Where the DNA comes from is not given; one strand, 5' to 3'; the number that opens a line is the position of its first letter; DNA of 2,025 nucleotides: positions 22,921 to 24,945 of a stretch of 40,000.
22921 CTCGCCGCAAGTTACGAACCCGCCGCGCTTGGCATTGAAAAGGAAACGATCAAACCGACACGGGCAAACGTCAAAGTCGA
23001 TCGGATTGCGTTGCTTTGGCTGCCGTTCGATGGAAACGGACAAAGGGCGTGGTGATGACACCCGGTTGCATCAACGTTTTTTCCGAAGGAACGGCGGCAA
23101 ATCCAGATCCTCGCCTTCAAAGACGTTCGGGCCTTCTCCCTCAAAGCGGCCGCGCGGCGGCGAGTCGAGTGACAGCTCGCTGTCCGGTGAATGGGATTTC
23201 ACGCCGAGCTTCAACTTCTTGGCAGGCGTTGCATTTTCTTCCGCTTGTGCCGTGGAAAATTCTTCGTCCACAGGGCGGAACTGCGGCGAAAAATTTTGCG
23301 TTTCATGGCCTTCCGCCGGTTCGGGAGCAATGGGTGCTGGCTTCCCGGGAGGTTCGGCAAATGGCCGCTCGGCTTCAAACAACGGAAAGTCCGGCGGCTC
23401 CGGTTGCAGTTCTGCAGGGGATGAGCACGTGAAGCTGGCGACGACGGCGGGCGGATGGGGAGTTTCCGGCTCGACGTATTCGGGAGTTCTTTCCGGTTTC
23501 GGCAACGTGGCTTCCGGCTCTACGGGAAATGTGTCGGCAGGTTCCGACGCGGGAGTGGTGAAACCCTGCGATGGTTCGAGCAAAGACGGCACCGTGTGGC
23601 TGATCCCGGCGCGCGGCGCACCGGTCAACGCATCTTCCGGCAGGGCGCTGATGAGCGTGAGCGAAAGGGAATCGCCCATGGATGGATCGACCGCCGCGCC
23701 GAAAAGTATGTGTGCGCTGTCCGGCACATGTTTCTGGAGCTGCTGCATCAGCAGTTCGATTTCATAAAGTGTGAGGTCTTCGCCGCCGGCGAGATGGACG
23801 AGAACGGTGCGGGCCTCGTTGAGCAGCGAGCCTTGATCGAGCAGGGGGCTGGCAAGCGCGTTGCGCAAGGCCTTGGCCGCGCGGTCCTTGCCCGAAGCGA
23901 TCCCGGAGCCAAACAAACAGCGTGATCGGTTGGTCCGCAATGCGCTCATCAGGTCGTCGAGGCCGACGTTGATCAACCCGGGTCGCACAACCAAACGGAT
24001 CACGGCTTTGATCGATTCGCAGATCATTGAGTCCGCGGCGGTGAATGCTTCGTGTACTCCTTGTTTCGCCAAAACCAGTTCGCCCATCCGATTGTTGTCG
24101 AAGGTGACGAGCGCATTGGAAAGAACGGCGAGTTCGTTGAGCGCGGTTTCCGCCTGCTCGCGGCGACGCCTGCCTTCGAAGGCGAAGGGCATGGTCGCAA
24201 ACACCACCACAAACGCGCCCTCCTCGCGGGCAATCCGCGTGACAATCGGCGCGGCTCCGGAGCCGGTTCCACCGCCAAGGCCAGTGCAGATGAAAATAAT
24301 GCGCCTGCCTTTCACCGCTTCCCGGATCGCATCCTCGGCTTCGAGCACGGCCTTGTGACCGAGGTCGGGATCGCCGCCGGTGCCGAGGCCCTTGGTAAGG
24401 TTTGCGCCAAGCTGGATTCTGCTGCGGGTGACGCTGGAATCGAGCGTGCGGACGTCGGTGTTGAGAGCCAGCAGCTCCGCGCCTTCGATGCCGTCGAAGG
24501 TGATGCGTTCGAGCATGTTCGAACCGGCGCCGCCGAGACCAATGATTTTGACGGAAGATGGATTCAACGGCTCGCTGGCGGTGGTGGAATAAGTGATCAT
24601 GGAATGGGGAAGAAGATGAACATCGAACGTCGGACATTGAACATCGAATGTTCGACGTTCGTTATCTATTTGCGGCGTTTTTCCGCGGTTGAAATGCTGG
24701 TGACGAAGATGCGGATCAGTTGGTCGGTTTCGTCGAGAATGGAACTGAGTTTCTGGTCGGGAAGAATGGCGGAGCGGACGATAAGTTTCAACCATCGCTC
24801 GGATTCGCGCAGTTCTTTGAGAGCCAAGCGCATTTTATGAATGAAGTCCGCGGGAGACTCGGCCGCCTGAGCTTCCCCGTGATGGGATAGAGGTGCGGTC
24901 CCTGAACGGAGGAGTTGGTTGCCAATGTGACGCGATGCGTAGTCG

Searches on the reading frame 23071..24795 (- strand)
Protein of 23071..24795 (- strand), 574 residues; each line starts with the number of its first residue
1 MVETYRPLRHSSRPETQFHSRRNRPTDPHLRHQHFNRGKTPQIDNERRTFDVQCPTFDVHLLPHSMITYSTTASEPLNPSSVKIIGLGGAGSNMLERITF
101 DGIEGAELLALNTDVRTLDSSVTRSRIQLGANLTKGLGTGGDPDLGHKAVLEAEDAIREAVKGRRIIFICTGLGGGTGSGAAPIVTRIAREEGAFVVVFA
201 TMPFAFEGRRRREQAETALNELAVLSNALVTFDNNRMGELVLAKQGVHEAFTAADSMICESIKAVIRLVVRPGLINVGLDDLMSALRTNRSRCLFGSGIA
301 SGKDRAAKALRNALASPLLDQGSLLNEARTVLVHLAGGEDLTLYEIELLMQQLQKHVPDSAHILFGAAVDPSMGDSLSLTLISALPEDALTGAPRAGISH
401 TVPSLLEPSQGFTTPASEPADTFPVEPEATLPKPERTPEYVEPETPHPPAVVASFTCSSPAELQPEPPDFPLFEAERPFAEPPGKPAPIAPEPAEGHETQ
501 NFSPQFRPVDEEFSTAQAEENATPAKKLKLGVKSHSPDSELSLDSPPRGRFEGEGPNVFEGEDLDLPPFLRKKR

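Call 62: search_protein_families(library=pfam, proteins=[window:23071-24795:-], max_evalue=0.00001)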
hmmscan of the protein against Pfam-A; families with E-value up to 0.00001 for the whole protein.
window:23071-24795:- (574 aa): 2 families
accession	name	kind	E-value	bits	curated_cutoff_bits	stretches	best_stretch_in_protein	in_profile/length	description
PF00091.31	Tubulin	-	3.4e-37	129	33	1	82-239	2-187/190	Tubulin/FtsZ family, GTPase domain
PF12327.13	FtsZ_C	-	5.9e-21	75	27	1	294-382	4-90/95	FtsZ family, C-terminal domain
